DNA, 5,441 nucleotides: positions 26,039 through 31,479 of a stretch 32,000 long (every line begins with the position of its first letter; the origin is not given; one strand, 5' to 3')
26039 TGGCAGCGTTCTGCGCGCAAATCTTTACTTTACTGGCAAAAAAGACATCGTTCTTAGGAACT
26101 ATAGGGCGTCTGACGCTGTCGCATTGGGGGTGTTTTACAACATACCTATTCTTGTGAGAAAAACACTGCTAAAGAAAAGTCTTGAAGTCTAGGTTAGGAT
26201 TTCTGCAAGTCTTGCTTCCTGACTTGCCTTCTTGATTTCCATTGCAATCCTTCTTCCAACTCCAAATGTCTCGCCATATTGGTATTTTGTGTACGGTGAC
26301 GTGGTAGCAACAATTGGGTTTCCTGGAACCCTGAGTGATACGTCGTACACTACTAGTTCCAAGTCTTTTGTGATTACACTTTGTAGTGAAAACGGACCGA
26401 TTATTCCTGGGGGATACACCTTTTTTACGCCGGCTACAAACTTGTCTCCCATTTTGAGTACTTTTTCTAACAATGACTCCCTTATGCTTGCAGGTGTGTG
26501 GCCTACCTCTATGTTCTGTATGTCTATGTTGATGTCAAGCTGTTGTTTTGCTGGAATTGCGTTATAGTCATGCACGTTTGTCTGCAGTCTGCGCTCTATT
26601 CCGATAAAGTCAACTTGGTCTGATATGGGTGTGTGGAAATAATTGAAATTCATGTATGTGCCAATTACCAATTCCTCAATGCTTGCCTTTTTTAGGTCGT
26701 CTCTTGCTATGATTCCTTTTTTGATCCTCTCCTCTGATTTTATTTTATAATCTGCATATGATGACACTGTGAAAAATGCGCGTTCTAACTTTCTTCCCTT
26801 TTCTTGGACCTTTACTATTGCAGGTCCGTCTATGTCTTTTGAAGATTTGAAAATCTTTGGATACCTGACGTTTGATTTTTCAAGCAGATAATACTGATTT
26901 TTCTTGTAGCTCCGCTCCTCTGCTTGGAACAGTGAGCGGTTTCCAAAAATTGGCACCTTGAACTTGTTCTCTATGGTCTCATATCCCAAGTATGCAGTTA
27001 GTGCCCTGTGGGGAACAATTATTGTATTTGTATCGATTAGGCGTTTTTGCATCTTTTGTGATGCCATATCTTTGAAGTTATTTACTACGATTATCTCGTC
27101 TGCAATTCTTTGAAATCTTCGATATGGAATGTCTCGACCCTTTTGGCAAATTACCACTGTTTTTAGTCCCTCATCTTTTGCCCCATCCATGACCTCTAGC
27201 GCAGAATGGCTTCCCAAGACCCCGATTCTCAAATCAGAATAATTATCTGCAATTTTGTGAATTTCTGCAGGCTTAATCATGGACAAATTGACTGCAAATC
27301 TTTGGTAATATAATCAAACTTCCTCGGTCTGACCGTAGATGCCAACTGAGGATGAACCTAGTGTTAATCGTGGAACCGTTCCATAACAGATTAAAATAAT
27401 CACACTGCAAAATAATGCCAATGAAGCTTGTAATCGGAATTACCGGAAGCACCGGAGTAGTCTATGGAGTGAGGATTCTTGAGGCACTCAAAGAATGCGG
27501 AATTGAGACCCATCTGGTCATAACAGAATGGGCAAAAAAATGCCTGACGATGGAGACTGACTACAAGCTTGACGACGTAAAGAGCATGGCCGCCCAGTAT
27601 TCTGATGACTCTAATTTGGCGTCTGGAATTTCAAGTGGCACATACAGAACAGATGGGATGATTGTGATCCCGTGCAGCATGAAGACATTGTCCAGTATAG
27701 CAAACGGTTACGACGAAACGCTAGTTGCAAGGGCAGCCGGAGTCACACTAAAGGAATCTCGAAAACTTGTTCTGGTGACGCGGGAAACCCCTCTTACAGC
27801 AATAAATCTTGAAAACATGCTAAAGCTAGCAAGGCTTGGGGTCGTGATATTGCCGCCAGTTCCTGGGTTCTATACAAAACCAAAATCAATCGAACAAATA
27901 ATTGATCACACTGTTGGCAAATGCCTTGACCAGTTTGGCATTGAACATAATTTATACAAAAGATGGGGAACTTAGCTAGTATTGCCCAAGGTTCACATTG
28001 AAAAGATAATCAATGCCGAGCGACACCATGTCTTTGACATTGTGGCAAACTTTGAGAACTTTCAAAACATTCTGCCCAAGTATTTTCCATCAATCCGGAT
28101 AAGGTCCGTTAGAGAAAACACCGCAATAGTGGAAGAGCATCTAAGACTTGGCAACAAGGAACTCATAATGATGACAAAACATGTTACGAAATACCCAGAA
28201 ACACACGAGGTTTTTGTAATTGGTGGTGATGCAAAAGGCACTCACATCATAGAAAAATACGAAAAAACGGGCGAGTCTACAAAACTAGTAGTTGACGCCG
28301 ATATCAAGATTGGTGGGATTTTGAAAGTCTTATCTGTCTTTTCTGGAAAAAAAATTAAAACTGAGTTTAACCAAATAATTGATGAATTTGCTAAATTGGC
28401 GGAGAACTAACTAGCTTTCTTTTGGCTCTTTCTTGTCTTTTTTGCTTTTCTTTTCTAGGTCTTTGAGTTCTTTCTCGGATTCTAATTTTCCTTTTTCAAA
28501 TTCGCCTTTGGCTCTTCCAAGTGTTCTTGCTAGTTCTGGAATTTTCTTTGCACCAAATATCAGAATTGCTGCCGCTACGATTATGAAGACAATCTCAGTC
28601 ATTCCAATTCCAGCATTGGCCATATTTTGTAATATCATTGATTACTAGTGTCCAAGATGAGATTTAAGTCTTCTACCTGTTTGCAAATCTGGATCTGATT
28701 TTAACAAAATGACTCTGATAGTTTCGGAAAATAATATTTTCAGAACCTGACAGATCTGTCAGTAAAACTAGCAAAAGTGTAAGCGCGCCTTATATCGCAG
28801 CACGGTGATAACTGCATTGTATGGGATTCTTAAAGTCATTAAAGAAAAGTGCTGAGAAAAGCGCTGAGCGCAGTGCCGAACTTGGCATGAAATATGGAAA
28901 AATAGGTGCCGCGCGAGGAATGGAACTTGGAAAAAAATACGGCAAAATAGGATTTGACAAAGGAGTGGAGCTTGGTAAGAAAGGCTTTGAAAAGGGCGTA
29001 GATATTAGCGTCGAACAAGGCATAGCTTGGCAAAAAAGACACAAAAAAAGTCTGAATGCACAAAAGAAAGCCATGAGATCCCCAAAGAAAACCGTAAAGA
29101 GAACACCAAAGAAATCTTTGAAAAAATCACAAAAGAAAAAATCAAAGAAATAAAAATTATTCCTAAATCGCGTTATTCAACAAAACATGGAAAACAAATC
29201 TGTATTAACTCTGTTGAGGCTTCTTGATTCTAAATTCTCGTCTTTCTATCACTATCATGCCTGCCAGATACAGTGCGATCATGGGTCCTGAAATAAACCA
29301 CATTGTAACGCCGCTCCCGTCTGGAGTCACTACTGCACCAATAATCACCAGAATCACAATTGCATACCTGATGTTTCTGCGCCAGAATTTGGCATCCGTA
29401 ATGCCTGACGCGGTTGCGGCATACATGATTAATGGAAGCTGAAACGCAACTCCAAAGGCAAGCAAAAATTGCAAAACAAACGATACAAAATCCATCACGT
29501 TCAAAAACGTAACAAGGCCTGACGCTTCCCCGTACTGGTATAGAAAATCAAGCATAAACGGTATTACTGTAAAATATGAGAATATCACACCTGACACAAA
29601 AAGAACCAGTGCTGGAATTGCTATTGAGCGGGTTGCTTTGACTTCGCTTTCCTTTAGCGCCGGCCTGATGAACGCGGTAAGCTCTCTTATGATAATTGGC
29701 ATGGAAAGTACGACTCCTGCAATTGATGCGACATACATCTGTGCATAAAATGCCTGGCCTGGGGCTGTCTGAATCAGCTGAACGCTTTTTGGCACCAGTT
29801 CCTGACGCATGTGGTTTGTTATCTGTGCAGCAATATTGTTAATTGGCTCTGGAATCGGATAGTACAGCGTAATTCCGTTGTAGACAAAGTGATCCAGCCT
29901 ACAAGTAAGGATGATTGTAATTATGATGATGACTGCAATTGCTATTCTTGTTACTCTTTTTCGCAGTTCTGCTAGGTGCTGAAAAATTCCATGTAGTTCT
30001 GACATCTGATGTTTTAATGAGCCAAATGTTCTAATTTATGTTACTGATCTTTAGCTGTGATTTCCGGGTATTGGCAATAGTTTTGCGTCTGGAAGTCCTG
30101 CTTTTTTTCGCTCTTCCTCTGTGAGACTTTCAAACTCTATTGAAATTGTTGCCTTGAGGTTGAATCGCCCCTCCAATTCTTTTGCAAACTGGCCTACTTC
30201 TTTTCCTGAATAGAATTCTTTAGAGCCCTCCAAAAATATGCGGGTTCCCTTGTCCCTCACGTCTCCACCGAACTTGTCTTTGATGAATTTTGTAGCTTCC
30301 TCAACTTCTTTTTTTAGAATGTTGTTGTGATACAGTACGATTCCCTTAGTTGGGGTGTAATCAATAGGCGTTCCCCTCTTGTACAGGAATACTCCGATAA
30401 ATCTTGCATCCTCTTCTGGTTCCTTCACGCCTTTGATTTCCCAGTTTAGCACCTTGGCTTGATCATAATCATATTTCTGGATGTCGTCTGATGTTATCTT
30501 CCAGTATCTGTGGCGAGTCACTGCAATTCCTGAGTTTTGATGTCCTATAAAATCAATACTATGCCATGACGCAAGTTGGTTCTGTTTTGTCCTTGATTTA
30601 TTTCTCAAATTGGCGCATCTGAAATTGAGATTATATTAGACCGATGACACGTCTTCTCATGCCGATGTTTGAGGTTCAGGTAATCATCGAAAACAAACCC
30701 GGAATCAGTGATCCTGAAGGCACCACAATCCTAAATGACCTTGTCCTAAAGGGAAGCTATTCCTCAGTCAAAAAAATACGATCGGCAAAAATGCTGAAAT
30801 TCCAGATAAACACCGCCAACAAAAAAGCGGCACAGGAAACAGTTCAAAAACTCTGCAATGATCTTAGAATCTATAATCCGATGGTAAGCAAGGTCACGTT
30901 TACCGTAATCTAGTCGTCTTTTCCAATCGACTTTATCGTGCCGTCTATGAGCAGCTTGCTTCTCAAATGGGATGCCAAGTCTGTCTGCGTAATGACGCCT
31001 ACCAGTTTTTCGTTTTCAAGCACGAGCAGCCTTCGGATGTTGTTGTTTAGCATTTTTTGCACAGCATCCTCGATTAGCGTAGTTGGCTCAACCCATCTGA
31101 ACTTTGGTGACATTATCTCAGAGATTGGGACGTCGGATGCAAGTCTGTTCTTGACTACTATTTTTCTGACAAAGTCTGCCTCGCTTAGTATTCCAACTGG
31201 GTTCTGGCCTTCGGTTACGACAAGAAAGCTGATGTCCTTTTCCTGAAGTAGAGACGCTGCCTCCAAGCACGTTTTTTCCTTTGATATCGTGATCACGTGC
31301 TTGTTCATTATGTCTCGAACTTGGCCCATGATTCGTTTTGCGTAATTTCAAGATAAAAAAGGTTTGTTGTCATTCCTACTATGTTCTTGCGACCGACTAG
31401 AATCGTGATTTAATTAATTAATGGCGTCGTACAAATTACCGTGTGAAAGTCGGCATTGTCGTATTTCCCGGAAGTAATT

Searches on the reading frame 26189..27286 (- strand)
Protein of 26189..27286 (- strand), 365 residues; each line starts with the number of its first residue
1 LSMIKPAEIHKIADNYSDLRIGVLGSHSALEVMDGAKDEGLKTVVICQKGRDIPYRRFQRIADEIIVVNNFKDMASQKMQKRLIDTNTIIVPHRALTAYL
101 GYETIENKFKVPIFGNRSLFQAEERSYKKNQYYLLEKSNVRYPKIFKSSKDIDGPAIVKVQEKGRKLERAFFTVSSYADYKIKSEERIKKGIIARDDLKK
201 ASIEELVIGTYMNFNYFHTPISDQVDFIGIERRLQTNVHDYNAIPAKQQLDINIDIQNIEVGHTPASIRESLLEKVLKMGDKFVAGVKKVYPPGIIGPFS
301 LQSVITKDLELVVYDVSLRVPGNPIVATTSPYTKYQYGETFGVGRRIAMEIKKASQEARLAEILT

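Call 31: search_protein_families(library=pfam, proteins=[window:26189-27286:-], max_evalue=0.001)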
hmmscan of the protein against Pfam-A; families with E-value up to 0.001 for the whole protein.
window:26189-27286:- (365 aa): 2 families
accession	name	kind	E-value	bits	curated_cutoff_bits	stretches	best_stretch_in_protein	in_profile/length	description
PF06973.17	DUF1297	-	8.8e-73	244.3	23.8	1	179-365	1-188/188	Domain of unknown function (DUF1297)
PF06849.18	DUF1246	-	1.1e-47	161.5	25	1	21-146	1-122/122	Protein of unknown function (DUF1246)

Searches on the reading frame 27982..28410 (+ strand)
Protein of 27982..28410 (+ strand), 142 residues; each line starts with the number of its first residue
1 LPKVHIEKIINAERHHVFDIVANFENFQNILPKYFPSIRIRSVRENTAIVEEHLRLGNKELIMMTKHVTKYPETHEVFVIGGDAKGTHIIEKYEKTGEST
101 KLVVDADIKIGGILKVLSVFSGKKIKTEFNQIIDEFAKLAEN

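Call 31: search_protein_families(library=pfam, proteins=[window:27982-28410:+], max_evalue=0.001)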
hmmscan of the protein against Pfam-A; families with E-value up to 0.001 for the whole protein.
window:27982-28410:+ (142 aa): 1 family
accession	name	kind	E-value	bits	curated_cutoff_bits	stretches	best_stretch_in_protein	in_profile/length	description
PF10604.15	Polyketide_cyc2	-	2.6e-06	28.2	27.4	1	1-141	1-142/142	Polyketide cyclase / dehydrase and lipid transport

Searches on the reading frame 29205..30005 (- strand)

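Call 31: search_protein_families(library=pfam, proteins=[window:29205-30005:-], max_evalue=0.001)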
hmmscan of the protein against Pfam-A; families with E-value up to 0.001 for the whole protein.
window:29205-30005:- (266 aa): 1 family
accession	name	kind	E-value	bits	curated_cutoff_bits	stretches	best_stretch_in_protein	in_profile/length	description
PF00902.23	TatC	-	1.5e-52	178.8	25.1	1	9-241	1-208/208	Sec-independent protein translocase protein (TatC)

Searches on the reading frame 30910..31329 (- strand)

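Call 31: search_protein_families(library=pfam, proteins=[window:30910-31329:-], max_evalue=0.001)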
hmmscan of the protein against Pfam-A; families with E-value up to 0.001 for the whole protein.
window:30910-31329:- (139 aa): 1 family
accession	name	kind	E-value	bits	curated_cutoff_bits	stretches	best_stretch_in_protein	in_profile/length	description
PF00571.33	CBS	-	7.8e-29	100.2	24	2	69-122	1-55/57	CBS domain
